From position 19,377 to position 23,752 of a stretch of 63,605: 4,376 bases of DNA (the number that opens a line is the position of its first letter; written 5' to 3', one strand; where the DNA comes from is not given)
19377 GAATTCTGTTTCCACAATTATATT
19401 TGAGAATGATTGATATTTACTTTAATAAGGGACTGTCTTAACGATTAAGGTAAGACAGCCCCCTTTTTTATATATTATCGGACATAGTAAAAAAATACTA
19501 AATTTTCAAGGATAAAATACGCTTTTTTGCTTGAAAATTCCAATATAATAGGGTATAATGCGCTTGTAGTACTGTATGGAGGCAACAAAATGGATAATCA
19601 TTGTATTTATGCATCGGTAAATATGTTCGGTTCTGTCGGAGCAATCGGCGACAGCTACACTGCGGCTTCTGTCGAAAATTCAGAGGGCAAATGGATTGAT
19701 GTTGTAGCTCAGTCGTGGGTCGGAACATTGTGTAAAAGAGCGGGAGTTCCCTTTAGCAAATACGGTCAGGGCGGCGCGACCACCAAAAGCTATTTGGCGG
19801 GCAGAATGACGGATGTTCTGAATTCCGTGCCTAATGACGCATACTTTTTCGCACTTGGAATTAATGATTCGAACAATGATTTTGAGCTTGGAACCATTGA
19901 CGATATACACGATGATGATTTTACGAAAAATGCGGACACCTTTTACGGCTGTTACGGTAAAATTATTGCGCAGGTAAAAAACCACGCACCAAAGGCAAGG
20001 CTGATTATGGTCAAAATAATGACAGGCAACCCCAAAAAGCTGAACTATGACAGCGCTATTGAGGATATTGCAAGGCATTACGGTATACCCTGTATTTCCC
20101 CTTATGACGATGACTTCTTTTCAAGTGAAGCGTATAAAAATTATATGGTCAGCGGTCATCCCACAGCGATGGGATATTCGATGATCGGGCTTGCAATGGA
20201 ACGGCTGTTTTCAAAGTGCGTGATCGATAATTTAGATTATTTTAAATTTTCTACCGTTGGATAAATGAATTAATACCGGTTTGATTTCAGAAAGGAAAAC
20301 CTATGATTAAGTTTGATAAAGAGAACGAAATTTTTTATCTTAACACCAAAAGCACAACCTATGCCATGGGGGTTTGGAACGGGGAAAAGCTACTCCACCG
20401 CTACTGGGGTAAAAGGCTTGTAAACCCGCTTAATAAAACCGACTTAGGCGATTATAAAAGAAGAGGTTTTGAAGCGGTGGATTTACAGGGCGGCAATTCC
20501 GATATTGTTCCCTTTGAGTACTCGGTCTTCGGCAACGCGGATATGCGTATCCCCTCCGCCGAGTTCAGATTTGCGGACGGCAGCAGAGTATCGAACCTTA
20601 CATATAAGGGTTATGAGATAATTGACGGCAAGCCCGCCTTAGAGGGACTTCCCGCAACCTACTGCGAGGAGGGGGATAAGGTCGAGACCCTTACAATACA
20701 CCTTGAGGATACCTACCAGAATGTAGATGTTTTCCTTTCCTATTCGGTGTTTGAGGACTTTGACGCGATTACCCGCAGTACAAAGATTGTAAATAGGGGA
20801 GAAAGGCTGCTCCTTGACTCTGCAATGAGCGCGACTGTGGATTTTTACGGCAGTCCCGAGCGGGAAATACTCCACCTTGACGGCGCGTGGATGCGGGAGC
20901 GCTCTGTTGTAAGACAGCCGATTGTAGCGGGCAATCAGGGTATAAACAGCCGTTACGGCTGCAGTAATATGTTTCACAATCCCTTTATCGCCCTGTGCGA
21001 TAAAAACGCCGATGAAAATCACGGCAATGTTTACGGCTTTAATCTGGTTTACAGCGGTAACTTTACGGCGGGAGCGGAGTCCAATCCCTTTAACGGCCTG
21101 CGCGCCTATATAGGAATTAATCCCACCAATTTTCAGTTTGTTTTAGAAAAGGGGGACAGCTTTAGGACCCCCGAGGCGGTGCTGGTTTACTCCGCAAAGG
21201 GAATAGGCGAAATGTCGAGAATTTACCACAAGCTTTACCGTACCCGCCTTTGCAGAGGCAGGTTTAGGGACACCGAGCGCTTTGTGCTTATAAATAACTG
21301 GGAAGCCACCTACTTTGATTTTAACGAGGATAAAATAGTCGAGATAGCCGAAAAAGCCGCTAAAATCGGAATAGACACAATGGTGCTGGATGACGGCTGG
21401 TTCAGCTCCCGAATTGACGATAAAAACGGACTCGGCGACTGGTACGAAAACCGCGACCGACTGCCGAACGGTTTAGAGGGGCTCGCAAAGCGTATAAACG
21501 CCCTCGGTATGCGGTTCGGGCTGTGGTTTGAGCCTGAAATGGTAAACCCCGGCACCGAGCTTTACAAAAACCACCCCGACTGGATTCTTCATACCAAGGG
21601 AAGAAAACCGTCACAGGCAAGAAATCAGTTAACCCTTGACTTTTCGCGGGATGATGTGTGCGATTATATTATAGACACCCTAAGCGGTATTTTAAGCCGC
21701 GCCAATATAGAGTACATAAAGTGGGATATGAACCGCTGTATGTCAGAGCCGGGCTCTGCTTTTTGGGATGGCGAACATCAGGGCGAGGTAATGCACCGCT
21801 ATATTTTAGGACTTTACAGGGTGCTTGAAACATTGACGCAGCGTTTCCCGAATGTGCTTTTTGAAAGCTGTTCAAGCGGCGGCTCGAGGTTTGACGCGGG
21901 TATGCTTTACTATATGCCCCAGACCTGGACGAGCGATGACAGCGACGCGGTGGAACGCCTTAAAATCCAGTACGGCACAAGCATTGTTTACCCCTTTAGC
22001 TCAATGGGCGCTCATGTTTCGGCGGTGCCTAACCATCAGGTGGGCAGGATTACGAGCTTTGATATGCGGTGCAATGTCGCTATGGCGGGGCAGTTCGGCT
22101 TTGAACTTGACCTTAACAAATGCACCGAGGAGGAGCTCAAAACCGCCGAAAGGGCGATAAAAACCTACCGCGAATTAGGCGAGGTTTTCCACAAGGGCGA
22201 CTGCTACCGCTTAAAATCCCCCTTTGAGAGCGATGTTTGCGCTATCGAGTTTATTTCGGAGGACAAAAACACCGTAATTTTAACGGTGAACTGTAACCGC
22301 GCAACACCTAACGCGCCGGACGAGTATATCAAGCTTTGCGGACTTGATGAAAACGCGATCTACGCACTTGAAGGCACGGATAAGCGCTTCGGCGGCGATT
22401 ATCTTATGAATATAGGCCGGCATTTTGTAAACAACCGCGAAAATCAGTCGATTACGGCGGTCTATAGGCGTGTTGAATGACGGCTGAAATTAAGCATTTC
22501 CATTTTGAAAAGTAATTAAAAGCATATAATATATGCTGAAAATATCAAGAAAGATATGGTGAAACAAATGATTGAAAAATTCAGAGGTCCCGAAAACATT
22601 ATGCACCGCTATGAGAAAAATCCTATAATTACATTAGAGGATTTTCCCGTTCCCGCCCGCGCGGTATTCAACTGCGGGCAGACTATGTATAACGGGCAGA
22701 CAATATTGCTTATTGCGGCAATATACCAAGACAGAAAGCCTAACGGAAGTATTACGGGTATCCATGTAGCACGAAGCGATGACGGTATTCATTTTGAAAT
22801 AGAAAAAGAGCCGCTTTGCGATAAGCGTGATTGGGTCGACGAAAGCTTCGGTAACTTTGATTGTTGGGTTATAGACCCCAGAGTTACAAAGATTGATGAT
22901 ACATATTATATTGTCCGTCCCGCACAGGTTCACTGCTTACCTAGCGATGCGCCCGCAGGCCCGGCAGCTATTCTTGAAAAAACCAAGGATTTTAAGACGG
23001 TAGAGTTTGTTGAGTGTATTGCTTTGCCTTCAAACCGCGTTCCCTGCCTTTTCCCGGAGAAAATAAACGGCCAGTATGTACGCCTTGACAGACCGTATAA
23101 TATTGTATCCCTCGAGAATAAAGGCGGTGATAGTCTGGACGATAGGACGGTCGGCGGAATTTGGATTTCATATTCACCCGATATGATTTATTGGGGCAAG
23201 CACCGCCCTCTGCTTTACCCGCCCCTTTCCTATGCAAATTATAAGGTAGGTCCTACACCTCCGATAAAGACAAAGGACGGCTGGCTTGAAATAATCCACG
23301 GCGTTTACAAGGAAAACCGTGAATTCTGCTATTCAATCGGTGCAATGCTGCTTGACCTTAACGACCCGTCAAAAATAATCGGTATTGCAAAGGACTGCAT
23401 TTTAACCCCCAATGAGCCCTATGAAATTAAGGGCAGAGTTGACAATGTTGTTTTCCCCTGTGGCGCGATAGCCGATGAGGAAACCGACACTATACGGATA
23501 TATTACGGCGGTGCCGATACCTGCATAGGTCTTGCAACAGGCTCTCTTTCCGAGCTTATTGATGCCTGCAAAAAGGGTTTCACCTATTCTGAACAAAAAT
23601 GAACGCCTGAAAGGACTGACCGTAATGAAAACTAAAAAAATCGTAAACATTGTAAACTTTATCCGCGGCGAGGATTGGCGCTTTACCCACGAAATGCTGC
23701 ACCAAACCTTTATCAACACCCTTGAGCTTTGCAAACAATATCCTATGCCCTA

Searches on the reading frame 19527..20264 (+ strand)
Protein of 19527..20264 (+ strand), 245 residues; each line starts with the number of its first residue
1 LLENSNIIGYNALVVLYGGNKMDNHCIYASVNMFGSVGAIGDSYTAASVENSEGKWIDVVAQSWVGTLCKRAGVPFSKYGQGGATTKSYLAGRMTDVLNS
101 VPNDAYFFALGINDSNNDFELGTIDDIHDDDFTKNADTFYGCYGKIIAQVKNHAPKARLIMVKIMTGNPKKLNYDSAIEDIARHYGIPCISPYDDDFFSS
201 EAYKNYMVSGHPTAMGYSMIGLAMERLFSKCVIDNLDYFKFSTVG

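Call 9: search_protein_families(library=pfam, proteins=[window:19527-20264:+], max_evalue=0.001)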
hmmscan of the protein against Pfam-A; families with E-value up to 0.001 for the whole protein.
window:19527-20264:+ (245 aa): 2 families
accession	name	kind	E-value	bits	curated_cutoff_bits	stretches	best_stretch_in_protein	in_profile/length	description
PF13472.12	Lipase_GDSL_2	-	3.4e-16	60.7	32.9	1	39-217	1-176/178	GDSL-like Lipase/Acylhydrolase family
PF00657.28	Lipase_GDSL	-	1.6e-07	32.1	23.6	1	38-163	2-125/208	GDSL-like Lipase/Acylhydrolase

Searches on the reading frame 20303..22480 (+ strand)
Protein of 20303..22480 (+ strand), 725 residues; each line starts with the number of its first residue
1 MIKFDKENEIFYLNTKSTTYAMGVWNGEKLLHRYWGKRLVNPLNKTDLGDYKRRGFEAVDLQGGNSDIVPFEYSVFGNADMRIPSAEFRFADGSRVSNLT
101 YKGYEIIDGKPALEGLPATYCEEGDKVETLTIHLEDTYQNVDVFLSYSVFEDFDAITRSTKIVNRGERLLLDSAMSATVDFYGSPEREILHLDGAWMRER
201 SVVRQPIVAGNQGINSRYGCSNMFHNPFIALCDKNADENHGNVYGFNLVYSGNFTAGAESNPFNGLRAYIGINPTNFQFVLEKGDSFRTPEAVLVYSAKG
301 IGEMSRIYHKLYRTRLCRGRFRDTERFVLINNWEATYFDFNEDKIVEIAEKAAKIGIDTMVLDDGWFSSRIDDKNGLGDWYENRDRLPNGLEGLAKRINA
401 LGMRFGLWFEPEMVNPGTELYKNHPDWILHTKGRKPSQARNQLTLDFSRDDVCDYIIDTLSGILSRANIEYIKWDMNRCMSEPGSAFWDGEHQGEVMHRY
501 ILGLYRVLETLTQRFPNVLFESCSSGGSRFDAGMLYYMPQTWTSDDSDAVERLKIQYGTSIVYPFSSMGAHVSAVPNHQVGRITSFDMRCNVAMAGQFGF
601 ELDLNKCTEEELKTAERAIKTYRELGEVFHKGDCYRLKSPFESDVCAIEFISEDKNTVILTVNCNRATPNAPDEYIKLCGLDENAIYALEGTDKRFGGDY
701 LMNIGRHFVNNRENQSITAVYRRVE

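Call 9: search_protein_families(library=pfam, proteins=[window:20303-22480:+], max_evalue=0.001)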
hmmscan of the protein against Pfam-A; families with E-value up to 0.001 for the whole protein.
window:20303-22480:+ (725 aa): 4 families
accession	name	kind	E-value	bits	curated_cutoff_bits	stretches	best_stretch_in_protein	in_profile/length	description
PF02065.24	Melibiase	-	8.2e-161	535.2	27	1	286-632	1-347/347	Melibiase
PF16875.11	Glyco_hydro_36N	-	9.3e-76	255.1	27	1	29-282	2-253/253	Glycosyl hydrolase family 36 N-terminal domain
PF16874.11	Glyco_hydro_36C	-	3.1e-14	53.6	27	1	646-712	2-68/77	Glycosyl hydrolase family 36 C-terminal domain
PF01055.32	Glyco_hydro_31_2nd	-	5.3e-07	29.7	23.5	1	341-510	20-195/328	Glycosyl hydrolases family 31 TIM-barrel domain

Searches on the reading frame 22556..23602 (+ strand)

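Call 9: search_protein_families(library=pfam, proteins=[window:22556-23602:+], max_evalue=0.001)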
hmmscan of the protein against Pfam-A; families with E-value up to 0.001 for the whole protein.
window:22556-23602:+ (348 aa): 1 family
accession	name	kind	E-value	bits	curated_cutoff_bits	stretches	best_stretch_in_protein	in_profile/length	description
PF04041.19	Glyco_hydro_130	-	8.3e-46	156.8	26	1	32-339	30-319/320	beta-1,4-mannooligosaccharide phosphorylase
